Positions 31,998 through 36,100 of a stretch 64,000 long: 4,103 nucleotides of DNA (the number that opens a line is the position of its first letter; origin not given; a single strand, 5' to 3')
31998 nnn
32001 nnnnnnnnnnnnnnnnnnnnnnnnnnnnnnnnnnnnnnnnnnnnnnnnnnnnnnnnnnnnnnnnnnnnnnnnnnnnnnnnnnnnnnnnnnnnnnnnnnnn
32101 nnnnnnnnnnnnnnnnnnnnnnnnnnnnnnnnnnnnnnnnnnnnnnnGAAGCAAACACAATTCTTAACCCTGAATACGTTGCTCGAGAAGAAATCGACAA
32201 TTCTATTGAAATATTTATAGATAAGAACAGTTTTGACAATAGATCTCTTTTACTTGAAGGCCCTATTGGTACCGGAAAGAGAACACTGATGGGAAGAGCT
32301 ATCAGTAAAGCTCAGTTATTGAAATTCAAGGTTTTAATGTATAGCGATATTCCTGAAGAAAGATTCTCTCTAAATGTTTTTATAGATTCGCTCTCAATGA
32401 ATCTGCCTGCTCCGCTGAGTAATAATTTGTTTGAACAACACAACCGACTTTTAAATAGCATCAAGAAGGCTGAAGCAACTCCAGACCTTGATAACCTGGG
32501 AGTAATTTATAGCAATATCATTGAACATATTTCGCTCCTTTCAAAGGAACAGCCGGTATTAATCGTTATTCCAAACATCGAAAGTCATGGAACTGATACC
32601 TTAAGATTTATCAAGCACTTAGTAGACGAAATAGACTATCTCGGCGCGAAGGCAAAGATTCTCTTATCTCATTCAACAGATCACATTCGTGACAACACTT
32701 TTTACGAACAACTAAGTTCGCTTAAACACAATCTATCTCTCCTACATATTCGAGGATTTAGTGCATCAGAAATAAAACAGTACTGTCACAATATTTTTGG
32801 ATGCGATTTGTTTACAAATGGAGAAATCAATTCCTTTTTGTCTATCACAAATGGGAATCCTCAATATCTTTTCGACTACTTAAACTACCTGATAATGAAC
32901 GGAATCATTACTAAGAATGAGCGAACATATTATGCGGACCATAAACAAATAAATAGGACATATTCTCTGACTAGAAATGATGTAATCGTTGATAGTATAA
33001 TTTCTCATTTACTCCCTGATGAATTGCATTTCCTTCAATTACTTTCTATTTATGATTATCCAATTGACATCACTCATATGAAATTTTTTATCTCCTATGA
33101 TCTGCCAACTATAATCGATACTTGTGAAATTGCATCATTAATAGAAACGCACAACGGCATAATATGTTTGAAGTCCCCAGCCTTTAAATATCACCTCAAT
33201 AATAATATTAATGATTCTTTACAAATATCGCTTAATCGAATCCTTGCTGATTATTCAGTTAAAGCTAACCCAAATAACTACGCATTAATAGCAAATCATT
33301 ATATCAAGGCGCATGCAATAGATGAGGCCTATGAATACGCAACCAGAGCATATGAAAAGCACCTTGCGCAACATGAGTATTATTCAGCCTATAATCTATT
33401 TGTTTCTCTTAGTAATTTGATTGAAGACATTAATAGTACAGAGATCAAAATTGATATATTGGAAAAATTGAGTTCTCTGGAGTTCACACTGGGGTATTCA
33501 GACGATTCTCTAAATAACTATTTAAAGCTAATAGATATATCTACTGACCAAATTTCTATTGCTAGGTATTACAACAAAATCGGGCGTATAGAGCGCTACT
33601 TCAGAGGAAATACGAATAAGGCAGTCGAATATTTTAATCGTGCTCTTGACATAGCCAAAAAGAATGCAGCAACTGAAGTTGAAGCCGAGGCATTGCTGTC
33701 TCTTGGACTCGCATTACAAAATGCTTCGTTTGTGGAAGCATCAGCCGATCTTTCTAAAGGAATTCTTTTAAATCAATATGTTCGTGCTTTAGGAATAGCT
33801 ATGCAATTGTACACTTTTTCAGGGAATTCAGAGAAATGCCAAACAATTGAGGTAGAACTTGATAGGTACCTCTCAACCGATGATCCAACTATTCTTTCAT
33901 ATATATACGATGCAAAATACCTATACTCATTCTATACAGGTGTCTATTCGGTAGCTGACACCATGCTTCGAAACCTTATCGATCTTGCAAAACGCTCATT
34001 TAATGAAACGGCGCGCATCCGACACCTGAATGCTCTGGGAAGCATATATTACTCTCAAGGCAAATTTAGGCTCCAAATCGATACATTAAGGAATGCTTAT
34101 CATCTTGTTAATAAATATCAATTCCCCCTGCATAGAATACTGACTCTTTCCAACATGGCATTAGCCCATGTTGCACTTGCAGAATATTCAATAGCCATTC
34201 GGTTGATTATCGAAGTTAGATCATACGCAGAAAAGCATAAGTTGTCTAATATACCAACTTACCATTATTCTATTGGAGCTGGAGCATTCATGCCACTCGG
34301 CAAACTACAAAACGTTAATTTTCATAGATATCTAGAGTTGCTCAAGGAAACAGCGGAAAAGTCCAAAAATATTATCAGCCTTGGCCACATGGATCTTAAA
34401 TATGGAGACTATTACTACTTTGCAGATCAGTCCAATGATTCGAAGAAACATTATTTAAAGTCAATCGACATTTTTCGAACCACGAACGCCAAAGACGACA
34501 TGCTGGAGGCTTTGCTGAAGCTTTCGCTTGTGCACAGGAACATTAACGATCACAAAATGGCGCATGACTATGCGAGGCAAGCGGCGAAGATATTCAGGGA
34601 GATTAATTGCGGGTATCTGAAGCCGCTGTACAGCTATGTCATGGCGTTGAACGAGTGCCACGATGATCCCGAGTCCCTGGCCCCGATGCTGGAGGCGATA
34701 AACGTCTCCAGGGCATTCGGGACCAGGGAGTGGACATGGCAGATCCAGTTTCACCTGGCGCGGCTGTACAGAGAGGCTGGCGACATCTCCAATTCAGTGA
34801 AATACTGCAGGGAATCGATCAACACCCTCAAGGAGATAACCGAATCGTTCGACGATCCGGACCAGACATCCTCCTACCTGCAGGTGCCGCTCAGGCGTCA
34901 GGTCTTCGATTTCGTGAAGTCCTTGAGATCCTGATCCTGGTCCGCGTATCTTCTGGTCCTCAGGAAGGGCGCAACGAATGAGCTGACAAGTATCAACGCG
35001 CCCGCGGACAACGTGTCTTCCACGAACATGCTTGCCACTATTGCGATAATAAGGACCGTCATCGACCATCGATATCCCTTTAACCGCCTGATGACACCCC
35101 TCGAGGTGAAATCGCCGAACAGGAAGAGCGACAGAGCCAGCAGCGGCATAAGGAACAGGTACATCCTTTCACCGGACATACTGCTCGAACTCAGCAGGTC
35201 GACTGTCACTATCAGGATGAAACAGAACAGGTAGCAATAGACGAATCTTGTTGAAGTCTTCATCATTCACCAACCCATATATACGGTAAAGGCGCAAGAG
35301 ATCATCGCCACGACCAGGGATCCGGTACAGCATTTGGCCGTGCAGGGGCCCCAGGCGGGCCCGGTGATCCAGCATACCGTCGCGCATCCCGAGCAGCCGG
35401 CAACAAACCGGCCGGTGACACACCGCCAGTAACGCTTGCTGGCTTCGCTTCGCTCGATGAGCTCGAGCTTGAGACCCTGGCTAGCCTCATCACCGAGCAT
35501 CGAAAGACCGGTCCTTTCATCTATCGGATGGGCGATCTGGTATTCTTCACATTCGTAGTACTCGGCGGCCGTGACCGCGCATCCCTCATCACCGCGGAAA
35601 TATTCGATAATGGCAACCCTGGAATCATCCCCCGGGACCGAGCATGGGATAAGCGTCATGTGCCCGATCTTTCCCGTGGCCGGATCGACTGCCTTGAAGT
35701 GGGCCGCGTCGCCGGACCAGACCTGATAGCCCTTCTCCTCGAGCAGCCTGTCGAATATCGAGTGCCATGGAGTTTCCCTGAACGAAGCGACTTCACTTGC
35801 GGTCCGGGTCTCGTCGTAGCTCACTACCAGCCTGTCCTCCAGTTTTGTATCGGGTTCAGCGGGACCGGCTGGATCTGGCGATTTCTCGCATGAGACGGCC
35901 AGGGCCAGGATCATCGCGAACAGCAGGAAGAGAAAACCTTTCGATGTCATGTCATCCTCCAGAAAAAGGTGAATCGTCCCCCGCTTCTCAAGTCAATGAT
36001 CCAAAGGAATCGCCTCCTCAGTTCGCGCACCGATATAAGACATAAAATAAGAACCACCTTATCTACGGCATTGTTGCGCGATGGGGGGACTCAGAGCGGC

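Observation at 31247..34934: AT-rich compositional island carrying a mosaic Ser/Thr-kinase/NTPase/TPR gene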

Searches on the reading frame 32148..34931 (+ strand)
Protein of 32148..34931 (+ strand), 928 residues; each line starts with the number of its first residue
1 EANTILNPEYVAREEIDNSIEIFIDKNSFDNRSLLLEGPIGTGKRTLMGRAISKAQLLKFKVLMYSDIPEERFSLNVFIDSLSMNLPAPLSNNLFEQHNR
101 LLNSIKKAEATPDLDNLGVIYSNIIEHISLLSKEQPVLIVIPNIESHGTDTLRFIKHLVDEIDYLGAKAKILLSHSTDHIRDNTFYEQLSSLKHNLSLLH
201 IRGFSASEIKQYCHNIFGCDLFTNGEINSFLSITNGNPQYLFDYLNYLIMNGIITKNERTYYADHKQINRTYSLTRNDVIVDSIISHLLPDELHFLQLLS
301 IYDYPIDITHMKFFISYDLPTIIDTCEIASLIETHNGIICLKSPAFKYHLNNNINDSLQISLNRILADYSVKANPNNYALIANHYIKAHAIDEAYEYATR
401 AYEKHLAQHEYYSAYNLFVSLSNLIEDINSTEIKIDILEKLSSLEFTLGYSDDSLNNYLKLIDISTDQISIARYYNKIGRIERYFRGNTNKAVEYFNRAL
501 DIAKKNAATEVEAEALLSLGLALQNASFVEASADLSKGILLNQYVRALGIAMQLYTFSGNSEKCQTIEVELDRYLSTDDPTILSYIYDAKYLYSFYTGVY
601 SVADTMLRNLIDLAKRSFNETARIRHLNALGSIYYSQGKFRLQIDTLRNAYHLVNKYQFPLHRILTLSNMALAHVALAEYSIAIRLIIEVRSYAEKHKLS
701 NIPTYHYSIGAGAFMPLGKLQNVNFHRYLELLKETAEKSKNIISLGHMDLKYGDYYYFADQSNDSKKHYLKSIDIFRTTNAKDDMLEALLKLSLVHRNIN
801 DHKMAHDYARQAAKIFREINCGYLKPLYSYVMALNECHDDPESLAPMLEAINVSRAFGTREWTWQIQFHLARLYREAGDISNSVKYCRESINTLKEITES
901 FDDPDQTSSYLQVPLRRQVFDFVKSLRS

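Call 51: search_solved_structures(query=window:32148-34931:+, max_evalue=0.01)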
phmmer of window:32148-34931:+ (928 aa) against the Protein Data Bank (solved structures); distinct sequences matched with E-value up to 0.01: 0.
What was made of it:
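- Closest known: STAND NTPases with TPR sensors. Different: TPR_MalT scores 31 bits against a cut-off of 45, and the non-kinase part has no PDB sequence hit (call 51).
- Tried and rejected: No hit (call 51).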

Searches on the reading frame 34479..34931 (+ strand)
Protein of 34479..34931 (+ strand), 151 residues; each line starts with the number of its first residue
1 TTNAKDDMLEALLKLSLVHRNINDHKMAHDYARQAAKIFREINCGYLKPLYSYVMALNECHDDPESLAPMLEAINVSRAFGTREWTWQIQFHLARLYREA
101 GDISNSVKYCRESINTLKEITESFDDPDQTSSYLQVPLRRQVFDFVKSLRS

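Call 40: find_homologous_proteins(query=window:34479-34931:+, max_evalue=0.001)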
Query window:34479-34931:+ (151 aa): 3 proteins with E <= 0.001 among 14 candidates.
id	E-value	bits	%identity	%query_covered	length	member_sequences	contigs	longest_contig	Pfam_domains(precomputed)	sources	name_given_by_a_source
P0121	5.2e-78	278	84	99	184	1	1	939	PF13424.13,PF13181.13,PF07719.24,PF13374.13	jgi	jgi:tetratricopeptide (TPR) repeat protein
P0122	7.3e-70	252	86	86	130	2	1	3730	-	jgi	jgi:hypothetical protein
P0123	4.9e-68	246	85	86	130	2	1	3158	PF13424.13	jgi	jgi:tetratricopeptide (TPR) repeat protein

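Call 42: find_encoding_contigs(protein=P0122, flank=5000, max_places=3)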
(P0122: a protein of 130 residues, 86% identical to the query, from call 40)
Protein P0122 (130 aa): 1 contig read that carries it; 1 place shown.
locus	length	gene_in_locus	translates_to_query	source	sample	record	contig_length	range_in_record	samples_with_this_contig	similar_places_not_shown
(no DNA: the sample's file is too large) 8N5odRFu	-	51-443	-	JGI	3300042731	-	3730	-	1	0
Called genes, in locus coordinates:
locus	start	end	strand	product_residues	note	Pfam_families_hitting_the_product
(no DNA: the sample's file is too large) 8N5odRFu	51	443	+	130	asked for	-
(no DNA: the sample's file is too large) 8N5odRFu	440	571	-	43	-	-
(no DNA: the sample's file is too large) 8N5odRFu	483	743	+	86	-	-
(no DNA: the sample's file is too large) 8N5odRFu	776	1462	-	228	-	-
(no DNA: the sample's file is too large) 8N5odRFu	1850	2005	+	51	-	-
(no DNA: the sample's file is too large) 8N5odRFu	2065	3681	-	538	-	PF13424:TPR_12 (faint), PF00158:Sigma54_activat, PF14532:Sigma54_activ_2, PF07728:AAA_5 (weak), PF25601:AAA_lid_14, PF02954:HTH_8 (weak)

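Call 43: find_encoding_contigs(protein=P0123, flank=5000, max_places=3)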
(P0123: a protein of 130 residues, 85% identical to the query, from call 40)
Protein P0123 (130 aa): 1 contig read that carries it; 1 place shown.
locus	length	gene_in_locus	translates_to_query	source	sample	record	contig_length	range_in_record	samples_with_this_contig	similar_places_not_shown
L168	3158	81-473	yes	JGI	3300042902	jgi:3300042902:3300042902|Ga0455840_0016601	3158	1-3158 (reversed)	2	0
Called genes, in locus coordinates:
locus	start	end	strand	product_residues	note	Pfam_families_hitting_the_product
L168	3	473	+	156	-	?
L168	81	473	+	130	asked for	PF13424:TPR_12 (faint)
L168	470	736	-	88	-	-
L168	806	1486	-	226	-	-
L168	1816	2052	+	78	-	-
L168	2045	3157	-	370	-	?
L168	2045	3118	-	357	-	PF00158:Sigma54_activat, PF14532:Sigma54_activ_2, PF07728:AAA_5 (weak), PF25601:AAA_lid_14, PF02954:HTH_8 (weak)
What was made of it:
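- Tried and rejected: It returned only three fragments from contigs that begin at the junction (calls 40, 42, 43).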

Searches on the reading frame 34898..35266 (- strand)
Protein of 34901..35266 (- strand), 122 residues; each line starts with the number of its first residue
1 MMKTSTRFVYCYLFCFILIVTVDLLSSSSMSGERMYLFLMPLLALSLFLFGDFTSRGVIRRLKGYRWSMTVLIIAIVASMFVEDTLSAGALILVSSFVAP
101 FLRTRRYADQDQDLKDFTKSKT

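Call 27: search_protein_families(library=pfam, proteins=[window:34901-35266:-], max_evalue=0.01)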
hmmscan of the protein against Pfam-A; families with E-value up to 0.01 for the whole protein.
window:34901-35266:- (122 aa): 0 families

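Call 38: search_protein_families(library=padloc, proteins=[window:34901-35266:-], max_evalue=0.001)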
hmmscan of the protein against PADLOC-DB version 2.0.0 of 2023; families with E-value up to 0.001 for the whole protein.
window:34901-35266:- (122 aa): 0 families

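Call 90: find_encoding_contigs(protein=window:34898-35263:-, flank=10000, max_places=10)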
Protein window:34898-35263:- (121 aa): 6 contigs read that carry it; 6 places shown.
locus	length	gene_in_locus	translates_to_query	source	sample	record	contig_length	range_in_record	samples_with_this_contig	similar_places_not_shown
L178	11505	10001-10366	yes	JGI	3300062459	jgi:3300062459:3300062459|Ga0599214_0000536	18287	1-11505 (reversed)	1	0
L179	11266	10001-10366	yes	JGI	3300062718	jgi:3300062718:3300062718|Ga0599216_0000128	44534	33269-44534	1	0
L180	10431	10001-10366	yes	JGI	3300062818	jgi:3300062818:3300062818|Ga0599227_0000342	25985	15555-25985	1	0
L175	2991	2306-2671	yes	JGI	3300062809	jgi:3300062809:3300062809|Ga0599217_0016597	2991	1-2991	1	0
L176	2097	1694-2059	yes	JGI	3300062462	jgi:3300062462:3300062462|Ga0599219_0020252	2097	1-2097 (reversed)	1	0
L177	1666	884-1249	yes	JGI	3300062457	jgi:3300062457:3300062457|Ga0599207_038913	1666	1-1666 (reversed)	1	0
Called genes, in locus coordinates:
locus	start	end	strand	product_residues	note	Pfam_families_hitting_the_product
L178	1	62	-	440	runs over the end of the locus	PF02369:Big_1 (weak)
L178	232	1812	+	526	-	-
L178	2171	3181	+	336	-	PF00158:Sigma54_activat, PF14532:Sigma54_activ_2, PF07728:AAA_5, PF25601:AAA_lid_14, PF02954:HTH_8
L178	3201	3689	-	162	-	PF04008:Adenosine_kin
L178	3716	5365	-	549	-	PF01590:GAF, PF13185:GAF_2, PF13492:GAF_3, PF00158:Sigma54_activat, PF14532:Sigma54_activ_2, PF25601:AAA_lid_14, PF02954:HTH_8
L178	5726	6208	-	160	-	-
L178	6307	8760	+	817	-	PF00515:TPR_1 (faint), PF07719:TPR_2 (faint), PF17874:TPR_MalT, PF13424:TPR_12, PF00158:Sigma54_activat, PF14532:Sigma54_activ_2, PF25601:AAA_lid_14, PF02954:HTH_8 (weak)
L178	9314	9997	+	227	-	-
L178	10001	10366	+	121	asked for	-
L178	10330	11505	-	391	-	?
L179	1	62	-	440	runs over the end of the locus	PF02369:Big_1 (weak)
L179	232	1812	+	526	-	-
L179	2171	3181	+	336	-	PF00158:Sigma54_activat, PF14532:Sigma54_activ_2, PF07728:AAA_5, PF25601:AAA_lid_14, PF02954:HTH_8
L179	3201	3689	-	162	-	PF04008:Adenosine_kin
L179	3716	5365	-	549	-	PF01590:GAF, PF13185:GAF_2, PF13492:GAF_3, PF00158:Sigma54_activat, PF14532:Sigma54_activ_2, PF25601:AAA_lid_14, PF02954:HTH_8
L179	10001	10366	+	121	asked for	-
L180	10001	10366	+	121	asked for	-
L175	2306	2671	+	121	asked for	-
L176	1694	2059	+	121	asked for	-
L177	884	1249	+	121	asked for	-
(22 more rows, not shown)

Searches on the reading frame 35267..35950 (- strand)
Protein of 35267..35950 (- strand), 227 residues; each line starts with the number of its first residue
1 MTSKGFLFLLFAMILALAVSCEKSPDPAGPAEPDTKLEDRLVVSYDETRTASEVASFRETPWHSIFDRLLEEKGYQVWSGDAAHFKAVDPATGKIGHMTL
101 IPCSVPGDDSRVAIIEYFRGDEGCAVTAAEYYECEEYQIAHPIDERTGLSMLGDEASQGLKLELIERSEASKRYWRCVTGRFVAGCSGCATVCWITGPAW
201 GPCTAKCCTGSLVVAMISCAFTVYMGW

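Call 27: search_protein_families(library=pfam, proteins=[window:35270-35950:-], max_evalue=0.01)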
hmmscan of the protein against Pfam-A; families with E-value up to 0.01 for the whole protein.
window:35270-35950:- (227 aa): 0 families

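Call 38: search_protein_families(library=padloc, proteins=[window:35270-35950:-], max_evalue=0.001)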
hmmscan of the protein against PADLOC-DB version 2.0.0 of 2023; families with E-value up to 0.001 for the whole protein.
window:35270-35950:- (227 aa): 0 families

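Call 64: find_encoding_contigs(protein=window:35267-35950:-, flank=10000, max_places=6)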
Protein window:35267-35950:- (227 aa): 9 contigs read that carry it; 6 places shown.
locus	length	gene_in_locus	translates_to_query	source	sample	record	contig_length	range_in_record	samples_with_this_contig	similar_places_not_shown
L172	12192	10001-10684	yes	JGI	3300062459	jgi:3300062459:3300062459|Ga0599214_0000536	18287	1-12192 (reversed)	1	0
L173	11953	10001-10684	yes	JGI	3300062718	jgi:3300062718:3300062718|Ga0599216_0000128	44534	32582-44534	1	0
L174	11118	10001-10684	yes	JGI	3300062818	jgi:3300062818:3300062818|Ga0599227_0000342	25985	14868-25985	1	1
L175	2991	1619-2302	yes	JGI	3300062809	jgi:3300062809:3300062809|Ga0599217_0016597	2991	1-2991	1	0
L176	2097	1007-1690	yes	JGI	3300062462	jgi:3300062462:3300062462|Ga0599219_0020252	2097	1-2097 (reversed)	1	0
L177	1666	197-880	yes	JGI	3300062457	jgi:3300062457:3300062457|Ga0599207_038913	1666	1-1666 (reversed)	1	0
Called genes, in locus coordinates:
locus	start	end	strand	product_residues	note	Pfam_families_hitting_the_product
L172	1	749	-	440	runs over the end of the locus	PF02369:Big_1 (weak)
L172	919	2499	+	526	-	-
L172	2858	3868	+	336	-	PF00158:Sigma54_activat, PF14532:Sigma54_activ_2, PF07728:AAA_5, PF25601:AAA_lid_14, PF02954:HTH_8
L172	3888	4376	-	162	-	PF04008:Adenosine_kin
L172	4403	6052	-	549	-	PF01590:GAF, PF13185:GAF_2, PF13492:GAF_3, PF00158:Sigma54_activat, PF14532:Sigma54_activ_2, PF25601:AAA_lid_14, PF02954:HTH_8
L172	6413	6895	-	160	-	-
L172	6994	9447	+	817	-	PF00515:TPR_1 (faint), PF07719:TPR_2 (faint), PF17874:TPR_MalT, PF13424:TPR_12, PF00158:Sigma54_activat, PF14532:Sigma54_activ_2, PF25601:AAA_lid_14, PF02954:HTH_8 (weak)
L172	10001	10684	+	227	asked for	-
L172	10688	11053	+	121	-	-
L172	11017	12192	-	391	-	?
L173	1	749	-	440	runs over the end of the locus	PF02369:Big_1 (weak)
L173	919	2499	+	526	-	-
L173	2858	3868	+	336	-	PF00158:Sigma54_activat, PF14532:Sigma54_activ_2, PF07728:AAA_5, PF25601:AAA_lid_14, PF02954:HTH_8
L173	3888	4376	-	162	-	PF04008:Adenosine_kin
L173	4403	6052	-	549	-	PF01590:GAF, PF13185:GAF_2, PF13492:GAF_3, PF00158:Sigma54_activat, PF14532:Sigma54_activ_2, PF25601:AAA_lid_14, PF02954:HTH_8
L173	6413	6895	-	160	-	-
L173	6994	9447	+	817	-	PF00515:TPR_1 (faint), PF07719:TPR_2 (faint), PF17874:TPR_MalT, PF13424:TPR_12, PF00158:Sigma54_activat, PF14532:Sigma54_activ_2, PF25601:AAA_lid_14, PF02954:HTH_8 (weak)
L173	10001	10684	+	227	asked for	-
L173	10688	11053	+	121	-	-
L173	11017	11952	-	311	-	?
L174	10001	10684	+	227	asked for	-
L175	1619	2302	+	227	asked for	-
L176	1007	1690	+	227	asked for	-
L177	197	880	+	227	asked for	-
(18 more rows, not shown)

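Call 69: find_homologous_proteins(query=L173:11467-11952:-, max_evalue=0.001)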
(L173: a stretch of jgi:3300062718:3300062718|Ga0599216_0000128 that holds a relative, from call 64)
Query L173:11467-11952:-: 29 candidates shared short words with the query, none scored E <= 0.001.
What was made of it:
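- Tried and rejected: No hits (call 69).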
